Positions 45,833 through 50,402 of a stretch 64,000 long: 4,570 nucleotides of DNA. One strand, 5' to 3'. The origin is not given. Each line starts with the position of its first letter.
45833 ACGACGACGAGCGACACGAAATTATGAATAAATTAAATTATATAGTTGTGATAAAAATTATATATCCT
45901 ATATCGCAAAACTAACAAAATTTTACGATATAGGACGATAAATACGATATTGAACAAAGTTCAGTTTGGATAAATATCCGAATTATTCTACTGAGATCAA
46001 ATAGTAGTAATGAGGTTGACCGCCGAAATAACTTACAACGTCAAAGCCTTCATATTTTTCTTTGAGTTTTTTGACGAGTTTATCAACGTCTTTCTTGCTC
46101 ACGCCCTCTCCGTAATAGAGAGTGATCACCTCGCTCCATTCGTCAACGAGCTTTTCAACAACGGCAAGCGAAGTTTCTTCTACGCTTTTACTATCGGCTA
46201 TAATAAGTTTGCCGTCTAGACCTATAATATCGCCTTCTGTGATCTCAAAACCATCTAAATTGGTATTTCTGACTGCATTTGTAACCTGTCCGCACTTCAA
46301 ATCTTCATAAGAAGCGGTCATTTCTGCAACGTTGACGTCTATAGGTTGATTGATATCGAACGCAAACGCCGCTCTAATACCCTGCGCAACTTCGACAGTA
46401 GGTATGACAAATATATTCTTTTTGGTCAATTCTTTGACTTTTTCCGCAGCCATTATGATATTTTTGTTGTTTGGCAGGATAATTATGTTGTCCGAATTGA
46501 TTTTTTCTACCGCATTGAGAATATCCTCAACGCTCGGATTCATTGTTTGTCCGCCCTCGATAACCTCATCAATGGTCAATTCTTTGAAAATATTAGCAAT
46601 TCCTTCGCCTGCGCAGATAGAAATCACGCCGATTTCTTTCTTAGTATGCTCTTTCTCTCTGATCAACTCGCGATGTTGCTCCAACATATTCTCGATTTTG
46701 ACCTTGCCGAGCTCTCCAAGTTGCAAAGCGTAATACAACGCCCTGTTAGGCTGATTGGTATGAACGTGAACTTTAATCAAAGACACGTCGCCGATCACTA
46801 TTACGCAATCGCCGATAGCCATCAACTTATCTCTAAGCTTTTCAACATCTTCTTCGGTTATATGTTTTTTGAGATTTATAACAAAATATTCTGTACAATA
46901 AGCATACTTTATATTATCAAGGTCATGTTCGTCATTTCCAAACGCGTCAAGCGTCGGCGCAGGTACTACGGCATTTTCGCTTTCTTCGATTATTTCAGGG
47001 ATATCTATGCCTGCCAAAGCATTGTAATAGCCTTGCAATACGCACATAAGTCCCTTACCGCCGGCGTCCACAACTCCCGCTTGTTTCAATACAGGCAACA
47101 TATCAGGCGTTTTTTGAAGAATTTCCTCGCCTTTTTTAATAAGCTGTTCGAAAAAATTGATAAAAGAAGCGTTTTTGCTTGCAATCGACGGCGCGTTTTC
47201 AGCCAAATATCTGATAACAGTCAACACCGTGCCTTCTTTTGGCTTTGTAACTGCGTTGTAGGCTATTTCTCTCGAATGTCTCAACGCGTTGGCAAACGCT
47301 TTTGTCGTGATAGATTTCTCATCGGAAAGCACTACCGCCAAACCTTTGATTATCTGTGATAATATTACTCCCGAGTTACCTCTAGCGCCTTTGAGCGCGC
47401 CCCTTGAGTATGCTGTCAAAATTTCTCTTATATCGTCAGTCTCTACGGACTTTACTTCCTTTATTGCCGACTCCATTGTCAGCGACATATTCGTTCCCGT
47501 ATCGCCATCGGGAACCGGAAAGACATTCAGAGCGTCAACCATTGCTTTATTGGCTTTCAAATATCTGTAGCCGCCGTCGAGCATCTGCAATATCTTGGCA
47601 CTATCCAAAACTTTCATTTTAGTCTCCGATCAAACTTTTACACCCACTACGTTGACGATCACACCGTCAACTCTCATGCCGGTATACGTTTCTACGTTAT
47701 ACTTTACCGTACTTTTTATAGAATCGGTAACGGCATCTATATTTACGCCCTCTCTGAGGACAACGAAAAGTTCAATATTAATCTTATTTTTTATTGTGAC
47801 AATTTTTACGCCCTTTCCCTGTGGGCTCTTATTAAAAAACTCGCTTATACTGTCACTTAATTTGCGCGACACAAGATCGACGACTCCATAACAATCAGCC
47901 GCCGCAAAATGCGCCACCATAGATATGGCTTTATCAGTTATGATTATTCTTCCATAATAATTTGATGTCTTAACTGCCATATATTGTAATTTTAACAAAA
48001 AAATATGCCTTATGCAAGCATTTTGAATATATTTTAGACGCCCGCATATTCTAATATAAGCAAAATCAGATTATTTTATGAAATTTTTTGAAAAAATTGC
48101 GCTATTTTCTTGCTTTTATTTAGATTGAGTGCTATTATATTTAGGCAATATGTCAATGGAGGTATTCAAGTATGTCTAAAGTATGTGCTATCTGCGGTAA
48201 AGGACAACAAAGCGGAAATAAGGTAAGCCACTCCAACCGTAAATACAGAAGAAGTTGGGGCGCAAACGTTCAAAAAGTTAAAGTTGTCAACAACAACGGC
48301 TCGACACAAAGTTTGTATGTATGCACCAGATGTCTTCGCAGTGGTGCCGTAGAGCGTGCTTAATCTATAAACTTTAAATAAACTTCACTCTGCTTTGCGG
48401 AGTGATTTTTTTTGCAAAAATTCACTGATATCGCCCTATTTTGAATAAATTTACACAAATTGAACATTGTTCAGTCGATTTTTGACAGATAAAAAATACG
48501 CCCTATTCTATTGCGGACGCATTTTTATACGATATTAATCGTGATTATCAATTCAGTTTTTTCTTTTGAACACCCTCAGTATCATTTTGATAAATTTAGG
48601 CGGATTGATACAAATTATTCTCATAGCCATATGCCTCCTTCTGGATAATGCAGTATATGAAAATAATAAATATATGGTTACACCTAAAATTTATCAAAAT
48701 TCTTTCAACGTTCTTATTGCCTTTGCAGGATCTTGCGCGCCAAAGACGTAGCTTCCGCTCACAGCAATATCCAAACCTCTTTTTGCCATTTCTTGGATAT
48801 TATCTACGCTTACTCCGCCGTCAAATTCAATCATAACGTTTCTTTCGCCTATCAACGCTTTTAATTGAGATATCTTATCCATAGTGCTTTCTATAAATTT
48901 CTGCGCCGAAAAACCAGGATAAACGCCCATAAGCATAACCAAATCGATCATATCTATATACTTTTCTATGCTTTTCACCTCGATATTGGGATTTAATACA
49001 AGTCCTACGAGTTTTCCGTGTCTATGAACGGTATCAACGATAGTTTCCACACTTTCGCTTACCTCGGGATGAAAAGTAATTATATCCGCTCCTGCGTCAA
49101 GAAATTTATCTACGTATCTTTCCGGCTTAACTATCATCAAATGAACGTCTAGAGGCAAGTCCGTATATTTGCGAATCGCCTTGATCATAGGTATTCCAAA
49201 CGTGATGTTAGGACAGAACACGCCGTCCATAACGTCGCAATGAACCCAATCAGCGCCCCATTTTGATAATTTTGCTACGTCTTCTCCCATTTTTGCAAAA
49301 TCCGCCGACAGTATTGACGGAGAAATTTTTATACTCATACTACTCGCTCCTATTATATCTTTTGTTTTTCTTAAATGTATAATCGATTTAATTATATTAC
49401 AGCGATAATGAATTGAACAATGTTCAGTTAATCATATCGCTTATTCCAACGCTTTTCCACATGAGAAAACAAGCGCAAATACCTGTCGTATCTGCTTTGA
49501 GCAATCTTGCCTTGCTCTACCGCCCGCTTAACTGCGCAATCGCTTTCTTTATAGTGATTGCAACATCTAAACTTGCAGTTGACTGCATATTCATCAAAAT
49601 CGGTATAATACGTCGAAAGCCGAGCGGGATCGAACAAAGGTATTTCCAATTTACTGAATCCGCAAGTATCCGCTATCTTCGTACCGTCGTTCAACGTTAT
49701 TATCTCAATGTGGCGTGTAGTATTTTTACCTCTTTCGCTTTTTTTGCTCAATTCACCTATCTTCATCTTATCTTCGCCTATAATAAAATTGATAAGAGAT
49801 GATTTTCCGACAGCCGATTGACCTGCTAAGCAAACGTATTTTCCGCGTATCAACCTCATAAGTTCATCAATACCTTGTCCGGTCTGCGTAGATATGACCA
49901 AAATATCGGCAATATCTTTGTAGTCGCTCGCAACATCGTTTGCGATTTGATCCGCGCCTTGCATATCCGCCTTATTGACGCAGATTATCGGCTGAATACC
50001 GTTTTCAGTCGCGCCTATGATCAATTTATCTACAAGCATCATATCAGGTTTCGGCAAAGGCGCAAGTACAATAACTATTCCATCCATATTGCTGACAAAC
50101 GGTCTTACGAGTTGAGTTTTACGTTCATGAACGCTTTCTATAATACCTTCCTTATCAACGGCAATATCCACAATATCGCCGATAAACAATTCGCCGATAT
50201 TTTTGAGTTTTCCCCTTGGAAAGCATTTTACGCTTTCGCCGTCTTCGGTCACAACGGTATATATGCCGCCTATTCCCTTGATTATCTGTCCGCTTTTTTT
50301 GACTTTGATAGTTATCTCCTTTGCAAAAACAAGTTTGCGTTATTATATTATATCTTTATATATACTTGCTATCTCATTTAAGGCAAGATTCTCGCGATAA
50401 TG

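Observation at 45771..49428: Four same-orientation intergenic copies of a 16-bp near-palindrome, TTGAACA-N-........, within 3.7 kb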

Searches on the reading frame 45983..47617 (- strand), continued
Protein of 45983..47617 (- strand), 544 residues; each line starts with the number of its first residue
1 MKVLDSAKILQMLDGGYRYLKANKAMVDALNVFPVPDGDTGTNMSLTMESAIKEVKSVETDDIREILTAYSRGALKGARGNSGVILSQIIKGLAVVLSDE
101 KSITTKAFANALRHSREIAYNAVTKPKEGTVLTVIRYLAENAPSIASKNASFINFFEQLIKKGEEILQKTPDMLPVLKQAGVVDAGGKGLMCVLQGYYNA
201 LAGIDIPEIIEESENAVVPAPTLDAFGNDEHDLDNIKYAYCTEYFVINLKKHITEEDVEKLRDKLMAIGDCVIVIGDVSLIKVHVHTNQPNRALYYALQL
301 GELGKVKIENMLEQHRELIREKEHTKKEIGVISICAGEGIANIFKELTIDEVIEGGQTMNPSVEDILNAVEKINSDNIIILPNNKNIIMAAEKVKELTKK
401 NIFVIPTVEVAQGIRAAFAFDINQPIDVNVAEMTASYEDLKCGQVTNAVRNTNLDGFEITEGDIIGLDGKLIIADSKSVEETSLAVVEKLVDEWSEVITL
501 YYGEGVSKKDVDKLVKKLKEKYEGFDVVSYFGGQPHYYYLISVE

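Call 28: find_encoding_contigs(protein=P0082, flank=10000, max_places=1)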
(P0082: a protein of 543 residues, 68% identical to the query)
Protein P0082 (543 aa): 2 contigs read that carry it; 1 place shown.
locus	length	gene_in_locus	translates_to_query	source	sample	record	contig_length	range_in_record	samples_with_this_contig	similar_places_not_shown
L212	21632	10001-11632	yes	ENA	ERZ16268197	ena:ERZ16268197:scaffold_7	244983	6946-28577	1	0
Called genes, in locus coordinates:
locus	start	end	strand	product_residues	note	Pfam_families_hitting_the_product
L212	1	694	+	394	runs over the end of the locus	PF02441:Flavoprotein, PF04127:DFP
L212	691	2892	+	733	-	PF17764:PriA_3primeBD, PF00270:DEAD, PF04851:ResIII, PF13604:AAA_30 (faint), PF18319:Zn_ribbon_PriA, PF00271:Helicase_C, PF18074:PriA_C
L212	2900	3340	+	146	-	PF01327:Pep_deformylase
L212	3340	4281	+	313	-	PF00551:Formyl_trans_N, PF02911:Formyl_trans_C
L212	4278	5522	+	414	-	PF01029:NusB, PF01189:Methyltr_RsmB-F, PF01728:FtsJ (weak), PF13847:Methyltransf_31 (weak)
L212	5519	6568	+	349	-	PF21016:RlmN_N (weak), PF04055:Radical_SAM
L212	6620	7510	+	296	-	PF16745:RsgA_N, PF03193:RsgA_GTPase, PF01926:MMR_HSR1 (weak)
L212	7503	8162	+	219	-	PF00834:Ribul_P_3_epim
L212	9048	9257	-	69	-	PF00830:Ribosomal_L28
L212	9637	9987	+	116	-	PF03780:Asp23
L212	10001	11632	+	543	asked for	PF02734:Dak2, PF21645:FakA-like_M, PF13684:FakA-like_C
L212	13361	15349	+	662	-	PF17191:RecG_wedge, PF00270:DEAD, PF04851:ResIII, PF00271:Helicase_C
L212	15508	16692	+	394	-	PF13393:tRNA-synt_His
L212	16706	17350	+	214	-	PF01634:HisG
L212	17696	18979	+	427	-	PF00815:Histidinol_dh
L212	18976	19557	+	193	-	PF00475:IGPD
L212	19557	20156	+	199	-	PF00117:GATase, PF01174:SNO (faint), PF07685:GATase_3, PF07722:Peptidase_C26 (faint)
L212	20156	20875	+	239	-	PF00977:His_biosynth, PF01207:Dus (faint)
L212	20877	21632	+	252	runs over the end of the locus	PF00977:His_biosynth, PF03060:NMO (faint)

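Call 39: search_protein_families(library=pfam, proteins=[L087:15626-16195:+], max_evalue=0.001)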
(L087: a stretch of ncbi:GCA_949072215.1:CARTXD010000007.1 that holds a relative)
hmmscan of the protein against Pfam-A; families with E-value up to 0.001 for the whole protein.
L087:15626-16195:+ (189 aa): 2 families
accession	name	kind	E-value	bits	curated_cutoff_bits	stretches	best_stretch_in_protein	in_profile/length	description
PF14278.11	TetR_C_8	-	1.4e-12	48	26.1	1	83-180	2-101/103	Transcriptional regulator C-terminal region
PF00440.29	TetR_N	-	6.5e-05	23.1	24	1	20-62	4-46/47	Bacterial regulatory proteins, tetR family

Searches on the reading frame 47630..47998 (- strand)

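Call 9: search_protein_families(library=ncbifam, proteins=[window:47630-47998:-])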
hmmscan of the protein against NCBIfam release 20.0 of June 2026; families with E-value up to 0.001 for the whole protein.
window:47630-47998:- (122 aa): 1 family
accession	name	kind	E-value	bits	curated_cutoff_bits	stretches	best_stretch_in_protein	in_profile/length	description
NF033218.1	anchor_AmaP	equivalog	8.7e-05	22.4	55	1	64-117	113-166/166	alkaline shock response membrane anchor protein AmaP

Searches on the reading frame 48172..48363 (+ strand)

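Call 9: search_protein_families(library=ncbifam, proteins=[window:48172-48363:+])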
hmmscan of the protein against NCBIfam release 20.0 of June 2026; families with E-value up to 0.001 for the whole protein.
window:48172-48363:+ (63 aa): 1 family
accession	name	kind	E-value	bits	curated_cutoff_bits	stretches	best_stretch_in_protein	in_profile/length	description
TIGR00009.1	L28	equivalog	9e-21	74.1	48.3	1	1-57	1-58/58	50S ribosomal protein L28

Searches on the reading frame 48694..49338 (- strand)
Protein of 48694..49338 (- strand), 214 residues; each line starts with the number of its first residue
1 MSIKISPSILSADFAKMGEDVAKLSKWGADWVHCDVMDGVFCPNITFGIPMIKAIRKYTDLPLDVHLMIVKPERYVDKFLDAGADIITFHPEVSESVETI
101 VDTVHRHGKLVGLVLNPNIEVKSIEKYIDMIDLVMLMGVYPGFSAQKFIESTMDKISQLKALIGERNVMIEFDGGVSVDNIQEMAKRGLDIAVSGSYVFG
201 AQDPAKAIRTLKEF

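Call 9: search_protein_families(library=ncbifam, proteins=[window:48694-49338:-])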
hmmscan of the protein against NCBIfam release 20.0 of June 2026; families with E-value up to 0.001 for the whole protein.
window:48694-49338:- (214 aa): 12 families
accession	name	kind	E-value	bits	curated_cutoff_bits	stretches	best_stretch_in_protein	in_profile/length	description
TIGR01163.1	rpe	equivalog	8.8e-76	253.9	212.6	1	4-212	1-211/211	ribulose-phosphate 3-epimerase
NF004076.0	PRK05581.1-4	subfamily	1.4e-69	233.7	165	1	2-212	4-216/221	ribulose-phosphate 3-epimerase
NF007266.0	PRK09722.1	equivalog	3e-52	177.4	271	1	2-201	2-204/230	D-allulose 6-phosphate 3-epimerase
NF005986.0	PRK08091.1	equivalog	2.6e-27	96.3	264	1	4-211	14-223/229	ribulose-phosphate 3-epimerase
NF005944.0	PRK08005.1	equivalog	4.6e-26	91.3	376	1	5-203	3-199/210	ribulose-phosphate 3 epimerase family protein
NF010658.0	PRK14057.1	equivalog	2.8e-13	50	530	1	4-202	21-228/254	epimerase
TIGR03128.2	RuMP_HxlA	equivalog_domain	2.4e-11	43.7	200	1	76-213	68-203/205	3-hexulose-6-phosphate synthase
NF041755.1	RuMP_HxlAB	equivalog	6.3e-08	32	500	1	48-212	43-207/391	bifunctional 3-hexulose-6-phosphate synthase/6-phospho-3-hexuloisomerase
NF009833.0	PRK13307.1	equivalog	1.1e-06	27.9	274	1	94-211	262-375/392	bifunctional 5,6,7,8-tetrahydromethanopterin hydro-lyase/3-hexulose-6-phosphate synthase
TIGR00078.1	nadC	equivalog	2.4e-06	27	198.4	0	155-196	212-255/269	carboxylating nicotinate-nucleotide diphosphorylase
TIGR00693.1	thiE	equivalog_domain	0.00038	19.8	145.1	1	103-210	92-196/197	thiamine phosphate synthase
NF005442.0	PRK07028.1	equivalog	0.00041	19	593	1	80-213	78-208/430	bifunctional hexulose-6-phosphate synthase/ribonuclease regulator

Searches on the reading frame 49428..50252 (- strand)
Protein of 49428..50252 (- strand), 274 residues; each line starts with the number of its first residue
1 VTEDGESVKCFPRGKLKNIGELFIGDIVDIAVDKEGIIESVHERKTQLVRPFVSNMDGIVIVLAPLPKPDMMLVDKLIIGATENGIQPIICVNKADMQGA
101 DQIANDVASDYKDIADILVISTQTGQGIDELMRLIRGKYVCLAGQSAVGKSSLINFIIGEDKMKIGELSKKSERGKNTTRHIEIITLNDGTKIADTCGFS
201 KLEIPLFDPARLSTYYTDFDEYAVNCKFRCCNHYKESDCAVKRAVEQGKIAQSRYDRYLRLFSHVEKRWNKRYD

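Call 9: search_protein_families(library=ncbifam, proteins=[window:49428-50252:-])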
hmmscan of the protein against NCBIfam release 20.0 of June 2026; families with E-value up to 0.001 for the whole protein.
window:49428-50252:- (274 aa): 15 families
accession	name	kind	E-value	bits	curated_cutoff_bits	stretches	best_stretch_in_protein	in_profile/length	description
TIGR00157.1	TIGR00157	equivalog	2.9e-63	213.7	100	1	23-261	2-245/247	ribosome small subunit-dependent GTPase A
NF008931.0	PRK12288.1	equivalog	2.4e-54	184.7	360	1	3-268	57-336/347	small ribosomal subunit biogenesis GTPase RsgA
NF008932.0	PRK12289.1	equivalog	2.8e-45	154.9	483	1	7-265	43-301/363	small ribosomal subunit biogenesis GTPase RsgA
TIGR03597.1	GTPase_YqeH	equivalog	2.3e-10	40.2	297.4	1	111-201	125-217/361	ribosome biogenesis GTPase YqeH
NF000908.1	PRK00089.1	equivalog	4.5e-10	39.3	237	2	30-137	54-165/291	GTPase Era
TIGR03598.1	GTPase_YsxC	equivalog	1.1e-08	35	124.45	1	139-199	20-74/186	ribosome biogenesis GTP-binding protein YihA/YsxC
TIGR03594.1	GTPase_EngA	equivalog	3.1e-08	33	306.7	0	77-136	277-343/432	ribosome biogenesis GTPase Der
TIGR03918.1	GTP_HydF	equivalog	1.7e-05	23.9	325.55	0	139-163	9-33/392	[FeFe] hydrogenase H-cluster maturation GTPase HydF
TIGR00231.1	small_GTP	domain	6.1e-05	22.9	42.5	0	53-136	81-163/164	GTP-binding protein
NF003255.0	PRK04213.1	equivalog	9.8e-05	21.7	164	0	139-167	11-38/204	GTP-binding protein EngB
NF008955.0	PRK12297.1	equivalog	0.0002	20.4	406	0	88-135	278-324/429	GTPase ObgE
TIGR00450.1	mnmE_trmE_thdF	equivalog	0.00031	20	252.6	1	96-166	175-238/446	tRNA uridine-5-carboxymethylaminomethyl(34) synthesis GTPase MnmE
TIGR00436.1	era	equivalog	0.00033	20.1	116.25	0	140-200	3-59/270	GTPase Era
TIGR03596.1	GTPase_YlqF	equivalog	0.00035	20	208.2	0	141-198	122-172/276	ribosome biogenesis GTPase YlqF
NF003661.0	PRK05291.1-3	equivalog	0.00049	19.6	380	0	134-161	213-240/448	tRNA uridine-5-carboxymethylaminomethyl(34) synthesis GTPase MnmE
